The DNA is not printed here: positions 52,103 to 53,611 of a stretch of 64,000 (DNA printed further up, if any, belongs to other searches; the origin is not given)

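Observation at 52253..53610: HipA-like kinase with a reversed, overlapping gene order: the HTH partner is downstream and starts inside the kinase gene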

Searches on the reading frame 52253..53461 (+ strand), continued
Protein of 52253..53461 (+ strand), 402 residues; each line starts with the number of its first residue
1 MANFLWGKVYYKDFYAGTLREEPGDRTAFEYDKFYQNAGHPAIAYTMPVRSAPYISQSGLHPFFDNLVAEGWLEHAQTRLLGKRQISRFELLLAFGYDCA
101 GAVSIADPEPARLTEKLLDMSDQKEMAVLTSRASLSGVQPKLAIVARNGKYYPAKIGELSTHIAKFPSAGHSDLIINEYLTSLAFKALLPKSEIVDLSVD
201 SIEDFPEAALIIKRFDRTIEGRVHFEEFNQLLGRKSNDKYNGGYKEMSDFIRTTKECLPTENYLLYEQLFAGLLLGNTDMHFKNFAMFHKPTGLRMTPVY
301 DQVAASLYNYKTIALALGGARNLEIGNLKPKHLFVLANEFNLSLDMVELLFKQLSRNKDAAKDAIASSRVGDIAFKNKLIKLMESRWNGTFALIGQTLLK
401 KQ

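Call 45: search_protein_families(library=pfam, proteins=[L019:3768-4238:+, L022:4158-4646:+, L027:2033-2593:+, L028:4164-4664:+, L032:4155-4631:+, L025:4164-4631:+], max_evalue=0.1)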
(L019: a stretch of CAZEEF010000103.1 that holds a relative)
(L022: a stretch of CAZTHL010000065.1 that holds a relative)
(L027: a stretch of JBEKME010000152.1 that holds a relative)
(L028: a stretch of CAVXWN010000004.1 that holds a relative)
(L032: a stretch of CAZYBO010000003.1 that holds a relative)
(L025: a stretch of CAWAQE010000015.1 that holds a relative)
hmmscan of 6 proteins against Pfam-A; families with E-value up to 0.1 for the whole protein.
L019:3768-4238:+ (156 aa): 10 families
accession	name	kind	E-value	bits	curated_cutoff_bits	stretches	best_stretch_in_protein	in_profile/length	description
PF07369.16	DUF1488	-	6.4e-14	52.2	22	1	72-146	2-77/82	Protein of unknown function (DUF1488)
PF01381.28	HTH_3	-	2.1e-11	44.1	23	1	17-64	2-49/55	Helix-turn-helix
PF13560.12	HTH_31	-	1.6e-07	32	27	1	14-67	4-58/64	Helix-turn-helix domain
PF12844.13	HTH_19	-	0.00048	20.4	30.2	1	18-65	6-53/64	Helix-turn-helix domain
PF13443.12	HTH_26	-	0.00099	19.7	22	1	20-64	6-51/63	Cro/C1-type HTH DNA-binding domain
PF13744.12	HTH_37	-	0.0012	19.1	27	1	18-64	25-72/80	Helix-turn-helix domain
PF15731.11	MqsA_antitoxin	-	0.0055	17.3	30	1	16-67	74-121/131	Antitoxin component of bacterial toxin-antitoxin system, MqsA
PF13545.12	HTH_Crp_2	-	0.015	15.7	27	0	22-43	20-41/70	Crp-like helix-turn-helix domain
PF01793.22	Glyco_transf_15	-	0.063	13.1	25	0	6-47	123-164/325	Glycolipid 2-alpha-mannosyltransferase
PF00356.27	LacI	-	0.066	13.5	27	0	31-51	6-26/46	Bacterial regulatory proteins, lacI family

L022:4158-4646:+ (162 aa): 8 families
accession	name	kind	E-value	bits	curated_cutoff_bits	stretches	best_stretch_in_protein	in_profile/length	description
PF07369.16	DUF1488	-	3.7e-17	62.6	22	1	72-152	2-81/82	Protein of unknown function (DUF1488)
PF01381.28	HTH_3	-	1.9e-09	37.9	23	1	17-64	2-49/55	Helix-turn-helix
PF13560.12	HTH_31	-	9.4e-08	32.7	27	1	15-65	5-56/64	Helix-turn-helix domain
PF13443.12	HTH_26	-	0.0013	19.4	22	1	19-65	5-52/63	Cro/C1-type HTH DNA-binding domain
PF13744.12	HTH_37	-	0.02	15.1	27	1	13-48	20-55/80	Helix-turn-helix domain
PF13545.12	HTH_Crp_2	-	0.036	14.5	27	0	20-43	18-41/70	Crp-like helix-turn-helix domain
PF22495.2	HTH_92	-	0.047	13.5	27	1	17-49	1-33/45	RsaL-like HTH domain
PF07671.16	DUF1601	-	0.068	13.4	25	0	17-46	5-30/37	Protein of unknown function (DUF1601)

L027:2033-2593:+ (186 aa): 2 families
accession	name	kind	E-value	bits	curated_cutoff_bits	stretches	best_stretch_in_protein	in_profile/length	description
PF01381.28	HTH_3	-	7.7e-07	29.5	23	1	17-64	2-49/55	Helix-turn-helix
PF13560.12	HTH_31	-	0.00073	20.2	27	1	14-46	4-36/64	Helix-turn-helix domain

L028:4164-4664:+ (166 aa): 4 families
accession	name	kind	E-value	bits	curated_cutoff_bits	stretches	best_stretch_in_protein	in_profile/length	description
PF01381.28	HTH_3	-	4.4e-08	33.5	23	1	17-64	2-49/55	Helix-turn-helix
PF13560.12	HTH_31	-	5.7e-05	23.8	27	1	14-63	4-54/64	Helix-turn-helix domain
PF00356.27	LacI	-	0.057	13.7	27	1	31-63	6-38/46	Bacterial regulatory proteins, lacI family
PF12844.13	HTH_19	-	0.078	13.3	30.2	0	20-48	8-36/64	Helix-turn-helix domain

L032:4155-4631:+ (158 aa): 4 families
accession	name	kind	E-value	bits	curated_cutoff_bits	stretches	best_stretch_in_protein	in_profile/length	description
PF07369.16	DUF1488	-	9.3e-16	58.1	22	1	73-148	3-80/82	Protein of unknown function (DUF1488)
PF01381.28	HTH_3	-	8.5e-10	39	23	1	17-67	2-51/55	Helix-turn-helix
PF13560.12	HTH_31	-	4.6e-06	27.3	27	1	14-65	4-56/64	Helix-turn-helix domain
PF13443.12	HTH_26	-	0.025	15.3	22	1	22-64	8-51/63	Cro/C1-type HTH DNA-binding domain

L025:4164-4631:+ (155 aa): 6 families
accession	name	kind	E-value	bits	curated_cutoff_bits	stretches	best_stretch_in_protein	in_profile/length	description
PF07369.16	DUF1488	-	1.8e-16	60.4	22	1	73-149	3-81/82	Protein of unknown function (DUF1488)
PF13560.12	HTH_31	-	1.2e-08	35.6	27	1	14-68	4-59/64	Helix-turn-helix domain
PF01381.28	HTH_3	-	3.6e-08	33.8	23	1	17-64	2-49/55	Helix-turn-helix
PF13744.12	HTH_37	-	0.038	14.2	27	1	18-66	25-71/80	Helix-turn-helix domain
PF13545.12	HTH_Crp_2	-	0.063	13.7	27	0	21-42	19-40/70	Crp-like helix-turn-helix domain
PF12844.13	HTH_19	-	0.099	13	30.2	0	18-56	6-44/64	Helix-turn-helix domain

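Call 47: search_protein_families(library=padloc, proteins=[window:52253-53461:+], max_evalue=0.01)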
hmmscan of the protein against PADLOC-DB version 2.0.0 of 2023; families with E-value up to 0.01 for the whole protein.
window:52253-53461:+ (402 aa): 2 families
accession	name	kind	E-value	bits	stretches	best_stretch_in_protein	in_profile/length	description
PDLC04340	PDC-M03A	-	1.6e-05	22.6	1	236-310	103-175/280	-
PDLC04339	PDC-M03A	-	4e-05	21.1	1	261-310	134-181/293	-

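Call 48: search_protein_families(library=phrogs, proteins=[window:52253-53461:+], max_evalue=0.01)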
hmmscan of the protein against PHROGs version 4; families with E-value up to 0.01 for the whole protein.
window:52253-53461:+ (402 aa): 2 families
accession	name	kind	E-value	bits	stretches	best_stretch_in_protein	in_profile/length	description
phrog_14837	-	unknown function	1.9e-07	31.3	1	133-306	149-337/440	-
phrog_22051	-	unknown function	2.9e-06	27.4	1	42-309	35-315/447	-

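Call 49: search_dna_similar(query=window:52253-53461:+, collection=plasmids, mode=protein, max_evalue=1e-20, max_rows=25)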
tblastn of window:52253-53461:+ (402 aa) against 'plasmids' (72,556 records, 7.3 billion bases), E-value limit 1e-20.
Records with a match: 141; places in all: 146; records where one place covers at least 80% of the query: 78.
Best place of each record, by identity: <60% 141.
By first word of the organism name: Sinorhizobium 33; Rhizobium 29; Agrobacterium 23; Novosphingobium 7; Sulfitobacter 5; Acinetobacter 5; Ensifer 4; Azospirillum 4; Croceicoccus 4; Sphingobium 3; and 18 more.
By predicted mobility (MOB-suite, as given by PLSDB): conjugative 83; non-mobilizable 45; mobilizable 13.
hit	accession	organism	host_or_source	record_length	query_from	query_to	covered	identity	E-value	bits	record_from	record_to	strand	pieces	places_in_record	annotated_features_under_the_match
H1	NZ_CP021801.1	Sinorhizobium meliloti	Medicago sativa,Single Cell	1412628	9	365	89%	33.0%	4e-42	165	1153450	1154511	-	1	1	none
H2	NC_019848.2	Sinorhizobium meliloti GR4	-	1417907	9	365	89%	32.7%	3e-41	162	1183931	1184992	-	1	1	record has no annotation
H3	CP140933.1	Sinorhizobium meliloti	Medicago lupulina,whole organism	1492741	9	365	89%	32.7%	3e-41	162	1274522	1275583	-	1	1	type II toxin-antitoxin system HipA family toxin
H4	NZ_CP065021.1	Sinorhizobium meliloti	Medicago sativa subsp. varia (Martyn) ...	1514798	9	365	89%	32.7%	3e-41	162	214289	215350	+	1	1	none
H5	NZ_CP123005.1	Sinorhizobium meliloti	Medicago sativa,cell culture,nodules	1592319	9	365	89%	32.7%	3e-41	162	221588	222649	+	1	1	none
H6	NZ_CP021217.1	Sinorhizobium meliloti RU11/001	-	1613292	9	365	89%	32.7%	3e-41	162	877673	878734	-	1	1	none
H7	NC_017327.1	Sinorhizobium meliloti SM11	-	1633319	9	365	89%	32.7%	3e-41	162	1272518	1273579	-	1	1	none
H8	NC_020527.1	Sinorhizobium meliloti 2011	-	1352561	9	365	89%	32.7%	4e-41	162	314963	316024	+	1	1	none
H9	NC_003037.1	Sinorhizobium meliloti 1021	-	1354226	9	365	89%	32.7%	4e-41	162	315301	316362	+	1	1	none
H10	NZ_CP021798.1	Sinorhizobium meliloti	Medicago sativa,Single Cell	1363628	9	365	89%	32.7%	4e-41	162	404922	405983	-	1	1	none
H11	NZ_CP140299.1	Sinorhizobium kummerowiae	Kummerowia stipulacea,Pure culture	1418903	9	365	89%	32.7%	4e-41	162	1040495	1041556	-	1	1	none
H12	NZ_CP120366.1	Sinorhizobium kummerowiae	Kummerowia stipulacea,Pure culture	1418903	9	365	89%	32.7%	4e-41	162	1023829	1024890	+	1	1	none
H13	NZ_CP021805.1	Sinorhizobium meliloti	Medicago truncatula,Single Cell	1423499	8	365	85%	33.6%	1e-34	173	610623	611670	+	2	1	none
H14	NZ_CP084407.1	Sphingobium sp. CFD-2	cell culture,soil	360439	9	356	87%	32.9%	1e-37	152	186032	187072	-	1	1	HipA domain-containing protein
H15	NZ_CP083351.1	Ensifer adhaerens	cell culture,The sample was isolated ...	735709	8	357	87%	32.2%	1e-43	169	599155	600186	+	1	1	HipA domain-containing protein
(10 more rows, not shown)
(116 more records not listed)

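Call 50: get_annotated_region(hit=H3, flank=1500)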
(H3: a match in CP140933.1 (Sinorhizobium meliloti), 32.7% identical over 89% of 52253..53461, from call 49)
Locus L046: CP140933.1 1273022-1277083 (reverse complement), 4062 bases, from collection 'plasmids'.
description: Sinorhizobium meliloti strain ml28 plasmid pSymA, complete sequence
organism: Sinorhizobium meliloti (NCBI taxid 382)
taxonomy: Bacteria; Pseudomonadota; Alphaproteobacteria; Hyphomicrobiales; Rhizobiaceae; Sinorhizobium; Sinorhizobium meliloti
host: -; source: Medicago lupulina,whole organism; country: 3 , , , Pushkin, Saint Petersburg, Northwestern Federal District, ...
typing (MOB-suite, as given by PLSDB): conjugative; relaxase MOBQ; mating-pair formation MPF_T
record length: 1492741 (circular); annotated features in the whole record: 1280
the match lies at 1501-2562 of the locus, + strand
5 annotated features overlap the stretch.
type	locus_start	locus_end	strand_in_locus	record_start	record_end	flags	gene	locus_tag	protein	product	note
CDS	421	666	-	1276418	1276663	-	-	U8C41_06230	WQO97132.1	hypothetical protein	-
CDS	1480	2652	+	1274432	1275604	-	-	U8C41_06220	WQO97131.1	type II toxin-antitoxin system HipA family toxin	-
CDS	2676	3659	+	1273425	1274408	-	-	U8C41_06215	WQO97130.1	transcriptional regulator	-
CDS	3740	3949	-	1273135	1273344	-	-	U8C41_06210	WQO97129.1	hypothetical protein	-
CDS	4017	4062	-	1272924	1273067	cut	-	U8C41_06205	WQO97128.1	hypothetical protein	-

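Call 51: get_annotated_region(hit=H15, flank=1500)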
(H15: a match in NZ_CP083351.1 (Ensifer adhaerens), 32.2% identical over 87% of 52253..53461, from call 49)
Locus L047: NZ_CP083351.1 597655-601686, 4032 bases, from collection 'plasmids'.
description: Ensifer adhaerens strain W2-B9 plasmid p1, complete sequence
organism: Ensifer adhaerens (NCBI taxid 106592)
taxonomy: Bacteria; Pseudomonadota; Alphaproteobacteria; Hyphomicrobiales; Rhizobiaceae; Ensifer; Ensifer adhaerens
host: -; source: cell culture,The sample was isolated from cell culture after 9 month of microevolution experiment; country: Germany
typing (MOB-suite, as given by PLSDB): non-mobilizable; mating-pair formation MPF_T
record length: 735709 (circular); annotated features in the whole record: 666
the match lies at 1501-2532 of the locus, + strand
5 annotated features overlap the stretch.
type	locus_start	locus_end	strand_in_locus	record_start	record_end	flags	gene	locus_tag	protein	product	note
CDS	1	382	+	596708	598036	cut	-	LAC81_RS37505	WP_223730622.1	D-serine ammonia-lyase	GO:0046416 - D-amino acid metabolic process [Evidence IEA]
CDS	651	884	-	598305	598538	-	-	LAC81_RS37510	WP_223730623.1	AbrB/MazE/SpoVT family DNA-binding domain-containing protein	-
CDS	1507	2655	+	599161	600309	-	-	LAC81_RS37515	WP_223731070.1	HipA domain-containing protein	-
CDS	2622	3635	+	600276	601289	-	-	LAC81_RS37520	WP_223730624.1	transcriptional regulator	-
CDS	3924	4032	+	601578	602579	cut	-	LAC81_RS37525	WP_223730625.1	IS30 family transposase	-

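Call 52: search_protein_families(library=pfam, proteins=[L046:2676-3659:+, L047:2622-3635:+, L046:1480-2652:+], max_evalue=0.01)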
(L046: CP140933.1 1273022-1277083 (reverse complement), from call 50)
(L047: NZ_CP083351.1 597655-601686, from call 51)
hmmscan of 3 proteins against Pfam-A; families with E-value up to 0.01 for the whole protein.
L046:2676-3659:+ (327 aa): 2 families
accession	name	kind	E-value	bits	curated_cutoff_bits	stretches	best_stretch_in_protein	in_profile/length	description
PF01381.28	HTH_3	-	3.4e-05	24.2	23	1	7-52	4-49/55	Helix-turn-helix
PF13560.12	HTH_31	-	5e-05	24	27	1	6-56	8-59/64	Helix-turn-helix domain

L047:2622-3635:+ (337 aa): 1 family
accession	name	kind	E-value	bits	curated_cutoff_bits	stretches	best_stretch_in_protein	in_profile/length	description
PF01381.28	HTH_3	-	0.0064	16.9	23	0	23-66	4-47/55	Helix-turn-helix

L046:1480-2652:+ (390 aa): 2 families
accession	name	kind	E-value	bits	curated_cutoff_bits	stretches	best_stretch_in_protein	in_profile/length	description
PF07804.18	HipA_C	-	3.9e-43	148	30.5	1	124-357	3-212/213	HipA-like C-terminal domain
PF13657.11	Couple_hipA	-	1.9e-21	76.9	22.5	1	7-101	2-98/99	HipA N-terminal domain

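Call 53: search_dna_similar(query=window:52253-53461:+, collection=phages, mode=protein, max_evalue=1e-10, max_rows=10)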
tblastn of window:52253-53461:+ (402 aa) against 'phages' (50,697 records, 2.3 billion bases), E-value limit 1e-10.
No match.

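Call 64: search_dna_similar(query=window:52253-53461:+, collection=plasmids, mode=protein, max_evalue=1e-20, max_rows=30, rows=spread)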
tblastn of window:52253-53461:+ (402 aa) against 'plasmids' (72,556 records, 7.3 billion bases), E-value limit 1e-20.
Records with a match: 141; places in all: 146; records where one place covers at least 80% of the query: 78.
Best place of each record, by identity: <60% 141.
By first word of the organism name: Sinorhizobium 33; Rhizobium 29; Agrobacterium 23; Novosphingobium 7; Sulfitobacter 5; Acinetobacter 5; Ensifer 4; Azospirillum 4; Croceicoccus 4; Sphingobium 3; and 18 more.
By predicted mobility (MOB-suite, as given by PLSDB): conjugative 83; non-mobilizable 45; mobilizable 13.
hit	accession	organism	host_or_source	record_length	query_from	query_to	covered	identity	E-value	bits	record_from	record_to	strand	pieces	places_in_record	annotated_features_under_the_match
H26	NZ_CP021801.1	Sinorhizobium meliloti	Medicago sativa,Single Cell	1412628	9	365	89%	33.0%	4e-42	165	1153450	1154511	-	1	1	none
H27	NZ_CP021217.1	Sinorhizobium meliloti RU11/001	-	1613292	9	365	89%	32.7%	3e-41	162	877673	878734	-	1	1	none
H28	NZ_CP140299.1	Sinorhizobium kummerowiae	Kummerowia stipulacea,Pure culture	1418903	9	365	89%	32.7%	4e-41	162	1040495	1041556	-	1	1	none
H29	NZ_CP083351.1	Ensifer adhaerens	cell culture,The sample was isolated ...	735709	8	357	87%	32.2%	1e-43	169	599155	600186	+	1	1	HipA domain-containing protein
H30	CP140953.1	Sinorhizobium meliloti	Medicago lupulina,whole organism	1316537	24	365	85%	32.1%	4e-38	153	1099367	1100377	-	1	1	type II toxin-antitoxin system HipA family toxin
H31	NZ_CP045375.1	Sulfitobacter sp. THAF37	pure culture,Surface of a polyethylene ...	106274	17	364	87%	31.3%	1e-23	110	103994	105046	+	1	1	HipA domain-containing protein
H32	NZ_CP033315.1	Azospirillum brasilense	rhizosphere soil of Digitaria ...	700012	9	354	86%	30.8%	1e-38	155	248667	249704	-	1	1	HipA domain-containing protein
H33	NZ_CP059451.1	Azospirillum brasilense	Prokaryotes,soil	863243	9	317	77%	33.1%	4e-39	156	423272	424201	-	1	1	HipA domain-containing protein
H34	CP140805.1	Rhizobium johnstonii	Trifolium pratense,whole organism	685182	8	324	79%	31.3%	1e-24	113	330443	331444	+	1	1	HipA domain-containing protein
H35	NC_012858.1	Rhizobium leguminosarum bv. trifolii WSM1325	-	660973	8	324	79%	31.2%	6e-24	111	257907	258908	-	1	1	HipA domain-containing protein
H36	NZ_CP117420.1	Novosphingobium humi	Single cell,Soil from military shooting ...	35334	9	308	75%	32.6%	1e-22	107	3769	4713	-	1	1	type II toxin-antitoxin system HipA family toxin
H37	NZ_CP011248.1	Agrobacterium tumefaciens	Achillea ptarmica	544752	9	334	81%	29.7%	3e-24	112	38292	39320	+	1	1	HipA domain-containing protein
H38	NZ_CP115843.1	Agrobacterium tumefaciens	willow,cell culture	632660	9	334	81%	29.7%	4e-24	112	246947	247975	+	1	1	HipA domain-containing protein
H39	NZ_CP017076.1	Novosphingobium resinovorum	single cell,soil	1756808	9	342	83%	28.8%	2e-23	110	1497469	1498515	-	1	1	none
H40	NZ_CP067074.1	Rhizobium sp. AB2/73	Phyla canescens,cell culture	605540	9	334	81%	29.5%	1e-23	110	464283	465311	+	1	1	HipA domain-containing protein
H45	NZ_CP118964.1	Acinetobacter lwoffii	Type strain bacterial culture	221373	54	362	77%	30.6%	3e-23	109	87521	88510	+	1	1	type II toxin-antitoxin system HipA family toxin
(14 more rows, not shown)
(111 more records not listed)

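Call 65: get_annotated_region(hit=H32, flank=1300)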
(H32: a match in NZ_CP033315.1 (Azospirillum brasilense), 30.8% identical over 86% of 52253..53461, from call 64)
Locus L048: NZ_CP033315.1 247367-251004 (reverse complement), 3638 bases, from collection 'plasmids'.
description: Azospirillum brasilense strain Sp 7 plasmid p3, complete sequence
organism: Azospirillum brasilense (NCBI taxid 192)
taxonomy: Bacteria; Pseudomonadota; Alphaproteobacteria; Rhodospirillales; Azospirillaceae; Azospirillum; Azospirillum brasilense
host: -; source: rhizosphere soil of Digitaria decumbans,Agricultural field; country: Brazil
typing (MOB-suite, as given by PLSDB): non-mobilizable
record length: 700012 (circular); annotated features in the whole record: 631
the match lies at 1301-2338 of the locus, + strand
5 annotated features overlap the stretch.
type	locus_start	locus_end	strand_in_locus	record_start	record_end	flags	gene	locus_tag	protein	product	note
CDS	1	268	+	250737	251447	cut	-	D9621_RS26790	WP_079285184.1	SDR family oxidoreductase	-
CDS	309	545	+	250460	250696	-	-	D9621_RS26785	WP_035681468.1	4-oxalocrotonate tautomerase family protein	-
CDS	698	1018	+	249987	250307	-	-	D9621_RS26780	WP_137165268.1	hypothetical protein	-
CDS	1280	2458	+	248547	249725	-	-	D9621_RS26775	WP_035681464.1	HipA domain-containing protein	-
CDS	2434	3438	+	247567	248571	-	-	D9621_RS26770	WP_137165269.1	transcriptional regulator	-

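Call 66: get_annotated_region(hit=H31, flank=1300)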
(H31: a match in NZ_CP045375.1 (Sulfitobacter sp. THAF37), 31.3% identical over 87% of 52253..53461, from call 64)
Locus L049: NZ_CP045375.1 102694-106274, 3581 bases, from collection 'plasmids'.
description: Sulfitobacter sp. THAF37 plasmid pTHAF37_c, complete sequence
organism: Sulfitobacter sp. THAF37 (NCBI taxid 2587855)
taxonomy: Bacteria; Pseudomonadota; Alphaproteobacteria; Rhodobacterales; Roseobacteraceae; Sulfitobacter; Sulfitobacter sp. THAF37
host: -; source: pure culture,Surface of a polyethylene microplastic particle present in tank 6 of a marine aquarium ...; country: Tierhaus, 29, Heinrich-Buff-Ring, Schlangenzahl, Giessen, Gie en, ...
typing (MOB-suite, as given by PLSDB): conjugative; replicon rep_cluster_558; relaxase MOBP; mating-pair formation MPF_T
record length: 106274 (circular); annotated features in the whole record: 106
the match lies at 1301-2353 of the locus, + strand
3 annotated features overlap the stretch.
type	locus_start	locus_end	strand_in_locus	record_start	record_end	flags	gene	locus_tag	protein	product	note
CDS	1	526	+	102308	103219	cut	-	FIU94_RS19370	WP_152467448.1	ImmA/IrrE family metallo-endopeptidase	-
CDS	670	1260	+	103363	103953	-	-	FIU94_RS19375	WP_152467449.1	helix-turn-helix transcriptional regulator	-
CDS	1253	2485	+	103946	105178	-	-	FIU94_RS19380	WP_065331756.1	HipA domain-containing protein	-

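Call 67: get_annotated_region(hit=H35, flank=1300)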
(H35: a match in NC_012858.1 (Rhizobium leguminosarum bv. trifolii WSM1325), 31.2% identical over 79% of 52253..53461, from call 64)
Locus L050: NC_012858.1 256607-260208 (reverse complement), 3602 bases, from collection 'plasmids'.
description: Rhizobium leguminosarum bv. trifolii WSM1325 plasmid pR132502, complete sequence
organism: Rhizobium leguminosarum bv. trifolii WSM1325 (NCBI taxid 395491)
taxonomy: Bacteria; Pseudomonadota; Alphaproteobacteria; Hyphomicrobiales; Rhizobiaceae; Rhizobium; Rhizobium leguminosarum; Rhizobium leguminosarum bv. trifolii WSM1325
host: -; source: -; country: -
typing (MOB-suite, as given by PLSDB): mobilizable; relaxase MOBQ
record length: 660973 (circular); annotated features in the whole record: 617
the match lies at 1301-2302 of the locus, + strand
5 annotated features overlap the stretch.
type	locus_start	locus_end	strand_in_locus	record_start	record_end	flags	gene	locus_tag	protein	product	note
CDS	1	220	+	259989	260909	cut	-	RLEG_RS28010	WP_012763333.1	zincin-like metallopeptidase domain-containing protein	-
CDS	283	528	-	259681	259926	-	-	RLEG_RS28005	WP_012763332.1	WGR domain-containing protein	-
CDS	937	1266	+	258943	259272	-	-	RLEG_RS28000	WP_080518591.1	helix-turn-helix transcriptional regulator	-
CDS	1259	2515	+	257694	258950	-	-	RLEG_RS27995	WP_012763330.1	HipA domain-containing protein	-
CDS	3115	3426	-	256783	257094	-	-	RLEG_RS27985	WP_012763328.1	hypothetical protein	-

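Call 68: get_annotated_region(hit=H37, flank=1300)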
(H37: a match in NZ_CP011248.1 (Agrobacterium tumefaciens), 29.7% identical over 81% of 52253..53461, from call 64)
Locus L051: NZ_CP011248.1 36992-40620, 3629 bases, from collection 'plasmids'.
description: Agrobacterium tumefaciens strain Ach5 plasmid pAt, complete sequence
organism: Agrobacterium tumefaciens (NCBI taxid 358)
taxonomy: Bacteria; Pseudomonadota; Alphaproteobacteria; Hyphomicrobiales; Rhizobiaceae; Agrobacterium; Agrobacterium tumefaciens
host: -; source: Achillea ptarmica; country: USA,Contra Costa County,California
typing (MOB-suite, as given by PLSDB): conjugative; relaxase MOBQ; mating-pair formation MPF_T
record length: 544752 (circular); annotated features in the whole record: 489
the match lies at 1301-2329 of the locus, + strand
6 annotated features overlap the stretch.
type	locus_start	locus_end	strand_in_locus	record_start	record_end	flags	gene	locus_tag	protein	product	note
CDS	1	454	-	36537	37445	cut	-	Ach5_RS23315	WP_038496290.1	nucleotidyltransferase and HEPN domain-containing protein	-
CDS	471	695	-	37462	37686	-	-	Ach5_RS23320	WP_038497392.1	NAD(P)-binding domain-containing protein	-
CDS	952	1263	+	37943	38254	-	-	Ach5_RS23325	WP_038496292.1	helix-turn-helix domain-containing protein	-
CDS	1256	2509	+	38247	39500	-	-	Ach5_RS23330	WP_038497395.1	HipA domain-containing protein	-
CDS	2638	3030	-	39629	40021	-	-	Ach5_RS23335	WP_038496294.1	helix-turn-helix domain-containing protein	-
CDS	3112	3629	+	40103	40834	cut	-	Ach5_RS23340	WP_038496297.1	SDR family oxidoreductase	-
